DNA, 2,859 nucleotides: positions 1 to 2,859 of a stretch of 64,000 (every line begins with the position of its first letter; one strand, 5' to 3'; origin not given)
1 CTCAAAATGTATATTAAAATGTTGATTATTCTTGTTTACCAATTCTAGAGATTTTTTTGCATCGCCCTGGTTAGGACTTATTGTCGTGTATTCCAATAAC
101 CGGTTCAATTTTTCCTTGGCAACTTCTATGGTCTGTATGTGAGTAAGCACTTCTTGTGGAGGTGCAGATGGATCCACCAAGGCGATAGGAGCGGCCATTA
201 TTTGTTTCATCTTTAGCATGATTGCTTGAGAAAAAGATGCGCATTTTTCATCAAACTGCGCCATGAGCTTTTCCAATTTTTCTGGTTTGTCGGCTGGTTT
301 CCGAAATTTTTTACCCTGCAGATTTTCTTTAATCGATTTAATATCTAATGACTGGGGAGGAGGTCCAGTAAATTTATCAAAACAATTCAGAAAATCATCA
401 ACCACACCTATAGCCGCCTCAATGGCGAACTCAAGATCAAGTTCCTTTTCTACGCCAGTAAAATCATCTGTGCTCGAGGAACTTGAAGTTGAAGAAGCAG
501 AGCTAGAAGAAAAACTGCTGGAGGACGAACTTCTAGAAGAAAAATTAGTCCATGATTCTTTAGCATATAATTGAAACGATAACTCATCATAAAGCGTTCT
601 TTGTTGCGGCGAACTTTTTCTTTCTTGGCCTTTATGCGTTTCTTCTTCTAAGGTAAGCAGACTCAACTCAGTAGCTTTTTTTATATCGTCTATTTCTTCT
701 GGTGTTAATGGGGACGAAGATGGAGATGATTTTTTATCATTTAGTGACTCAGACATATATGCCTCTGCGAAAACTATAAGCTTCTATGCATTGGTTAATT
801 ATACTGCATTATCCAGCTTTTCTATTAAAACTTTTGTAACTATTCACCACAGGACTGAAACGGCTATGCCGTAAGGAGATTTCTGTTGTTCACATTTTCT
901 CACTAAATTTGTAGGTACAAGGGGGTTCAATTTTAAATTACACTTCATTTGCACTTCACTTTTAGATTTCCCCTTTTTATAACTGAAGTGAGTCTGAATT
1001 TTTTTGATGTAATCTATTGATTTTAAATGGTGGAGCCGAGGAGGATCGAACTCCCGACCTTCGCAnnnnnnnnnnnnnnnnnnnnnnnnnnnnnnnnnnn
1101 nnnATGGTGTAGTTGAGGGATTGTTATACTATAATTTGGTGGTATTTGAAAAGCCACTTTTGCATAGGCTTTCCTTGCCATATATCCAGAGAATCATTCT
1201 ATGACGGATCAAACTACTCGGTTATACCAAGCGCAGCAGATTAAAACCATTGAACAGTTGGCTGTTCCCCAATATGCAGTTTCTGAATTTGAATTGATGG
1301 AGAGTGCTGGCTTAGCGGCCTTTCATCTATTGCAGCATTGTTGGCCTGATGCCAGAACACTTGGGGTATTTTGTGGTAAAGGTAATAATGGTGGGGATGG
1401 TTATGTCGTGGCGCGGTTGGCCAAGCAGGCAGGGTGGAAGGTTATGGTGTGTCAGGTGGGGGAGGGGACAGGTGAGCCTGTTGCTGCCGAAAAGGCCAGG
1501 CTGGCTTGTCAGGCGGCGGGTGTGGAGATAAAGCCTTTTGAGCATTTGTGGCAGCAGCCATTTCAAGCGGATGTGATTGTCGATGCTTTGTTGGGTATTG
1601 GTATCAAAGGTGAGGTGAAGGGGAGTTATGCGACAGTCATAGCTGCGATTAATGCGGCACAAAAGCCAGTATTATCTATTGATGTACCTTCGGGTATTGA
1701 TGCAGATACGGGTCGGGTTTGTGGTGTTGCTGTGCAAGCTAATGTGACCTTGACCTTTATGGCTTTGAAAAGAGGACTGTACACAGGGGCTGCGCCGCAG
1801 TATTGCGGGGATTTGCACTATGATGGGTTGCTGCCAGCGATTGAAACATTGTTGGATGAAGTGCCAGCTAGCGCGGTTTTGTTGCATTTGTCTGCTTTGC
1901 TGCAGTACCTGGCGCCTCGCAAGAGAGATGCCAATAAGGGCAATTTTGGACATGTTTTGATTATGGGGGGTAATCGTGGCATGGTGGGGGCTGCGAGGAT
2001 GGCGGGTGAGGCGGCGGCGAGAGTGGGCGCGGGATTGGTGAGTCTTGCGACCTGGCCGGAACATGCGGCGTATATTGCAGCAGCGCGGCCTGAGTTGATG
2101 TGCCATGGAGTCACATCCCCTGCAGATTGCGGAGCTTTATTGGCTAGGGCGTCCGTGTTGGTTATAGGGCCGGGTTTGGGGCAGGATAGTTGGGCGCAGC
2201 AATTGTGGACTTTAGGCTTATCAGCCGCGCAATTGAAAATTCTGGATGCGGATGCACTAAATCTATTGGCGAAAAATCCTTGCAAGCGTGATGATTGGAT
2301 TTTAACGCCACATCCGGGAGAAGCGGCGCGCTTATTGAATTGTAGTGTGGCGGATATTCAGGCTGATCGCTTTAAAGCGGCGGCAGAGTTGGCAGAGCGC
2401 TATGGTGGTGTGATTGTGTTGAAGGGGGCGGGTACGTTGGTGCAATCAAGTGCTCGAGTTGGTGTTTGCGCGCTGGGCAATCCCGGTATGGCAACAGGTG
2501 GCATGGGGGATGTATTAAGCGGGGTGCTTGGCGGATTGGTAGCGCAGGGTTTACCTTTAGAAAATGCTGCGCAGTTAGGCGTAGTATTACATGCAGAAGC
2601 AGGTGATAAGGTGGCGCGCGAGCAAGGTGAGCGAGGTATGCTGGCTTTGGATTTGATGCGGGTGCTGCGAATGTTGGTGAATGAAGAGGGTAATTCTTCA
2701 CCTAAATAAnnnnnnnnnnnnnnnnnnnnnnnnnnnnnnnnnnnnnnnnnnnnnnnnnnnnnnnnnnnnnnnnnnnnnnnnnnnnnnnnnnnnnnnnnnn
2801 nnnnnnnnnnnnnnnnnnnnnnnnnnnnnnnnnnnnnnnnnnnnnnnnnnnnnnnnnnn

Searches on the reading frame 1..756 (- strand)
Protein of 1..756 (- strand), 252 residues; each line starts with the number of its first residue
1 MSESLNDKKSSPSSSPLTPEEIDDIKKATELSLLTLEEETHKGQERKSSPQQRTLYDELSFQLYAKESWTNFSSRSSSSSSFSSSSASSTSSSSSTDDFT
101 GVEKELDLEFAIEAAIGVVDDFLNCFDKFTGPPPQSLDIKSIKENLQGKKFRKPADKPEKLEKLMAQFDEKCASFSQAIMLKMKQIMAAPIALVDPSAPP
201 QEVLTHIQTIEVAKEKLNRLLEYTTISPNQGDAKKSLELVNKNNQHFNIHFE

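Call 67: search_protein_families(library=pfam, proteins=[window:1-756:-], max_evalue=0.01)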
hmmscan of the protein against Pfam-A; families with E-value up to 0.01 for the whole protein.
window:1-756:- (252 aa): 1 family
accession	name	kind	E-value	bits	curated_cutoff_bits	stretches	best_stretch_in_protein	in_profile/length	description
PF23432.1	DUF7118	-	0.0022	17.7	27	1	168-228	175-234/357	Domain of unknown function (DUF7118)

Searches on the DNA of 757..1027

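Call 89: search_rna_families(source=window, start=757, end=1027, threshold=evalue, max_evalue=10)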
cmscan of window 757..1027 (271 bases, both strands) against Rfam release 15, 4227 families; matches with E-value up to 10: 2.
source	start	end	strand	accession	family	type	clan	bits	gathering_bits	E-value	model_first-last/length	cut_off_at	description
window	838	983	+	RF02123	FTX_4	Gene; lncRNA;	-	14.3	80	6.1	1-141/141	no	FTX transcript, XIST regulator conserved region 4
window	941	990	+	RF00451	MIR395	Gene; miRNA;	-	12.9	56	6.9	25-81/104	no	mir-395 microRNA precursor family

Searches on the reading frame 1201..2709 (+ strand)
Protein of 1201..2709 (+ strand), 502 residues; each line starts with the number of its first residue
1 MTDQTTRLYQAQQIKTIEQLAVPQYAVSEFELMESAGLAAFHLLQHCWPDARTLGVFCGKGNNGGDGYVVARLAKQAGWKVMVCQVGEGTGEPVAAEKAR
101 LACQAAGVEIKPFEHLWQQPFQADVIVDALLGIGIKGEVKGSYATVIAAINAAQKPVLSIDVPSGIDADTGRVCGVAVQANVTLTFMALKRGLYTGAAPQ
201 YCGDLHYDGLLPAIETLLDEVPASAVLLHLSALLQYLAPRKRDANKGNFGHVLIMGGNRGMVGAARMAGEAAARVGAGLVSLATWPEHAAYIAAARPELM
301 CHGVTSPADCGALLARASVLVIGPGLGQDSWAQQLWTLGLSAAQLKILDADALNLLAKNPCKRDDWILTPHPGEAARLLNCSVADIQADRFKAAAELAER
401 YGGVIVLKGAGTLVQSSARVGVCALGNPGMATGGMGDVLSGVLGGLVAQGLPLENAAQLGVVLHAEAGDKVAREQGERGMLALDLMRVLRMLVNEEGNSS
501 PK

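Call 43: find_encoding_contigs(protein=window:1201-2709:+, flank=6000, max_places=10)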
Protein window:1201-2709:+ (502 aa): 6 contigs read that carry it; 2 places shown.
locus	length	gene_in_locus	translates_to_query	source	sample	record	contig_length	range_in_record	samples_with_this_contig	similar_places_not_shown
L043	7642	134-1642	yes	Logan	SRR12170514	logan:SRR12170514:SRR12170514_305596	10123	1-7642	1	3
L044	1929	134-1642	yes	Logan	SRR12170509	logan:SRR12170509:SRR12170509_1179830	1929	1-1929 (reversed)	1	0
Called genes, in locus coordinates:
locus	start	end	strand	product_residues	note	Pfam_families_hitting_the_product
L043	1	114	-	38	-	?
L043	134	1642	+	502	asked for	PF03853:YjeF_N, PF01256:Carb_kinase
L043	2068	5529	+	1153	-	-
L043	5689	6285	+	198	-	-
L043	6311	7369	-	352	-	PF13515:FUSC_2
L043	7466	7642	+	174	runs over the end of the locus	PF02367:TsaE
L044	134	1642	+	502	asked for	PF03853:YjeF_N, PF01256:Carb_kinase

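Call 44: find_homologous_proteins(query=window:1201-2709:+, max_evalue=1e-120)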
Query window:1201-2709:+ (502 aa): 4038 proteins with E <= 1e-120 among 8000 candidates; the best 120 are listed.
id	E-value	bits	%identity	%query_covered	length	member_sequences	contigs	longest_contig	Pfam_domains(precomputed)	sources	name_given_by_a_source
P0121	0.0e+0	1110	100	100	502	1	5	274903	PF01256.23,PF03853.22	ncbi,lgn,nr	ncbi:MAG TPA: NAD(P)H-hydrate dehydratase [Gammaproteobacteria bacterium]|nr:NAD(P)H-hydrate dehydra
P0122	2.0e-240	817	77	98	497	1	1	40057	PF01256.23,PF03853.22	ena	-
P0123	9.3e-208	709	68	98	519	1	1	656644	PF01256.23,PF03853.22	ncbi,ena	-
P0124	2.1e-175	602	59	98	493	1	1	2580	PF01256.23,PF03853.22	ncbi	-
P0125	3.1e-168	579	58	97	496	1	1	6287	PF01256.23,PF03853.22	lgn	-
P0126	4.8e-167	575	59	97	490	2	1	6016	PF01256.23,PF03853.22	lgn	-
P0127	1.5e-165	570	61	94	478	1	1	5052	PF01256.23,PF03853.22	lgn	-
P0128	8.0e-164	564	59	97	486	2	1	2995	PF01256.23,PF03853.22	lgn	-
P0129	2.2e-162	560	56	98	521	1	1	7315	PF01256.23,PF03853.22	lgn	-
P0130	1.0e-160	554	54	98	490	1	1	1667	PF01256.23,PF03853.22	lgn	-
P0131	9.1e-160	551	55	98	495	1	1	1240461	PF01256.23,PF03853.22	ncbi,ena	-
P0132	1.1e-159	551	56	97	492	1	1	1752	PF01256.23,PF03853.22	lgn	-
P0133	1.3e-158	547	52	97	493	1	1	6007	PF01256.23,PF03853.22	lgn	-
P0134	1.6e-158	547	52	98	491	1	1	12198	PF01256.23,PF03853.22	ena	-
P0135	2.3e-158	546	56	98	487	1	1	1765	PF01256.23,PF03853.22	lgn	-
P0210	4.6e-149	516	54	97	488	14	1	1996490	PF01256.23,PF03853.22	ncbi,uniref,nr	ncbi:NAD(P)H-hydrate dehydratase [Coxiella burnetii]|uniref:NAD(P)H-hydrate dehydratase n=1 Tax=Coxi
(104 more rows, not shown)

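Call 45: find_encoding_contigs(protein=P0122, flank=4000, max_places=2)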
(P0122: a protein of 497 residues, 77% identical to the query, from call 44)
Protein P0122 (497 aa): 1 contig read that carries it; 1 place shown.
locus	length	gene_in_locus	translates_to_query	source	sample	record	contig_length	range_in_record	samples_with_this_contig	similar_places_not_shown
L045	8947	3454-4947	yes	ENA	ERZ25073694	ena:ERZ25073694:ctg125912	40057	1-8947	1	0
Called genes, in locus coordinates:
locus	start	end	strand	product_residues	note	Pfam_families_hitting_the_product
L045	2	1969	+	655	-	?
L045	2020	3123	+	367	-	-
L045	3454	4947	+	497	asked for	PF03853:YjeF_N, PF01256:Carb_kinase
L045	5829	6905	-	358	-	PF13515:FUSC_2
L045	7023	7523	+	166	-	PF02367:TsaE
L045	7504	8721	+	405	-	PF01520:Amidase_3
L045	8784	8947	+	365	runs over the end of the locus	PF00140:Sigma70_r1_2, PF04542:Sigma70_r2, PF04539:Sigma70_r3, PF04545:Sigma70_r4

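Call 46: find_encoding_contigs(protein=P0123, flank=4000, max_places=2)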
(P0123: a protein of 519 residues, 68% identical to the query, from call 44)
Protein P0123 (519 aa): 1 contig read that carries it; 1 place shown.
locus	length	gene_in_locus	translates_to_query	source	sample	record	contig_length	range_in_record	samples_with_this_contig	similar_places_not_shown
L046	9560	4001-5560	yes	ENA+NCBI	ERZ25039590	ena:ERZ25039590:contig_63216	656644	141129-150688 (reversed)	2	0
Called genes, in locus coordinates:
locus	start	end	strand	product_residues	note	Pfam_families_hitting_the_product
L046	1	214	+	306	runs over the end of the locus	PF02558:ApbA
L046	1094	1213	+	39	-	-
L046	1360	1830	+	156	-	-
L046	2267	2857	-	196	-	-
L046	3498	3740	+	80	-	-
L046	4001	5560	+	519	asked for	PF03853:YjeF_N, PF01256:Carb_kinase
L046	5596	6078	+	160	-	PF02367:TsaE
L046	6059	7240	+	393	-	PF11741:AMIN (faint), PF01520:Amidase_3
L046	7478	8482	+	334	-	PF00140:Sigma70_r1_2, PF04542:Sigma70_r2, PF04539:Sigma70_r3, PF04545:Sigma70_r4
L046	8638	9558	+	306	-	PF13589:HATPase_c_3, PF02518:HATPase_c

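Call 47: find_encoding_contigs(protein=P0210, flank=10000, max_places=2)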
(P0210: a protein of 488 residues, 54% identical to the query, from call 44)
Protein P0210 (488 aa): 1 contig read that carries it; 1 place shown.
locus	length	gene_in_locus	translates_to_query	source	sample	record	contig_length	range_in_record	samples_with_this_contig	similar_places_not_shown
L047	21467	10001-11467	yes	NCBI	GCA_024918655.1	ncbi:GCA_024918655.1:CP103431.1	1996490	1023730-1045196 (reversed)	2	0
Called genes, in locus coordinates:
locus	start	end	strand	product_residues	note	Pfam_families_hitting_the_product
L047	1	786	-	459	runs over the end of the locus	PF00206:Lyase_1, PF10415:FumaraseC_C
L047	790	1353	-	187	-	-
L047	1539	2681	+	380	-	PF25917:BSH_RND, PF25973:BSH_CzcB, PF25944:Beta-barrel_RND (faint), PF25876:HH_MFP_RND, PF25893:HH_CzcB (faint), PF25954:Beta-barrel_RND_2, PF25967:RND-MFP_C, PF25989:YknX_C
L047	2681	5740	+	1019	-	PF00873:ACR_tran, PF03176:MMPL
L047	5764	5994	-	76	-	-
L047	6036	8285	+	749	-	PF08206:OB_RNB, PF17876:CSD2, PF00773:RNB, PF00575:S1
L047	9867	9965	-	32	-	-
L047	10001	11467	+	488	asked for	PF03853:YjeF_N, PF01256:Carb_kinase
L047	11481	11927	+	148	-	PF02367:TsaE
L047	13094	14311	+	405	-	PF11741:AMIN, PF01520:Amidase_3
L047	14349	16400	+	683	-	PF00989:PAS (faint), PF13426:PAS_9 (faint), PF08447:PAS_3, PF00512:HisKA, PF02518:HATPase_c, PF00072:Response_reg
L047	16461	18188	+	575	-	PF02518:HATPase_c, PF13589:HATPase_c_3, PF01119:DNA_mis_repair, PF08676:MutL_C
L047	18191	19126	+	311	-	PF01745:IPT, PF01715:IPPT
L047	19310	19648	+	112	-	-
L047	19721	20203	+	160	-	PF03734:YkuD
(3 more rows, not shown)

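Call 55: search_protein_families(library=padloc, alignment_id=A3, max_evalue=0.001)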
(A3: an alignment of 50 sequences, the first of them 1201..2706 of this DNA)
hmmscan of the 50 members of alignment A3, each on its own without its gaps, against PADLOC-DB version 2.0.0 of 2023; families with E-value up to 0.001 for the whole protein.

A. member 1, window:1201-2706:+ (502 aa): 0 families

B. families by the number of members that match (of 50 scanned): 6 families
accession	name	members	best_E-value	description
PDLC02203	MzaA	1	8e-51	-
PDLC03966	TmtA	1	3.8e-09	-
PDLC03972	TmtA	1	3.6e-06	-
PDLC04140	mad8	1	0.00016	mads_8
PDLC03839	LeoA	1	0.00028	-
PDLC02372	Nhi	1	0.0008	-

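Call 56: search_protein_families(library=ncbifam, alignment_id=A3, max_evalue=1e-10)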
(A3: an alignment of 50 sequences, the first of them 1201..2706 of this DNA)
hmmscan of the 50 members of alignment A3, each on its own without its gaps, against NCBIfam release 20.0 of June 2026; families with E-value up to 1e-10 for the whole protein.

A. member 1, window:1201-2706:+ (502 aa): 3 families
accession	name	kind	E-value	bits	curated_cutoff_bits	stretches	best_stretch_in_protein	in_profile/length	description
NF007856.0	PRK10565.1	equivalog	1.8e-152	508.6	703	1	7-496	16-501/510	bifunctional ADP-dependent NAD(P)H-hydrate dehydratase/NAD(P)H-hydrate epimerase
TIGR00196.1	yjeF_cterm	hypoth_equivalog_domain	5.3e-64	216.2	129.85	1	233-493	8-275/277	NAD(P)H-hydrate dehydratase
TIGR00197.1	yjeF_nterm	hypoth_equivalog_domain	3.1e-50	170.7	88.6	1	12-209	6-201/206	NAD(P)H-hydrate epimerase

B. families by the number of members that match (of 50 scanned): 260 families (the first 25 are shown)
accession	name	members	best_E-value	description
NF008181.0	PRK10930.1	2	2.7e-95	FtsH protease activity modulator HflK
TIGR00928.1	purB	2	3.1e-93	adenylosuccinate lyase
TIGR01933.1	hflK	2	8.3e-92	FtsH protease activity modulator HflK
TIGR01932.1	hflC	2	8.8e-82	protease modulator HflC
NF006899.0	PRK09382.1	2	4.1e-64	bifunctional 2-C-methyl-D-erythritol 4-phosphate cytidylyltransferase/2-C-methyl-D-erythritol 2,4-cyclodiphosphate synthase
TIGR02426.1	protocat_pcaB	2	2.1e-18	3-carboxy-cis,cis-muconate cycloisomerase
NF052536.2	CoM_syn_XcbD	2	5.7e-15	3-sulfopropionylcysteine synthase XcbD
NF006554.0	PRK09053.1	2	1e-13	3-carboxy-cis,cis-muconate cycloisomerase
NF000949.0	PRK00095.1-2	1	6.4e-258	DNA mismatch repair endonuclease MutL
NF003792.0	PRK05380.1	1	1.2e-255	CTP synthase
NF003555.1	PRK05218.1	1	4.5e-252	molecular chaperone HtpG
TIGR00337.1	PyrG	1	2.1e-248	glutamine hydrolyzing CTP synthase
NF010052.0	PRK13529.1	1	1.2e-237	oxaloacetate-decarboxylating malate dehydrogenase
TIGR01060.2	eno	1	4.6e-203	phosphopyruvate hydratase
NF002223.0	PRK01117.1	1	8.1e-195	adenylosuccinate synthase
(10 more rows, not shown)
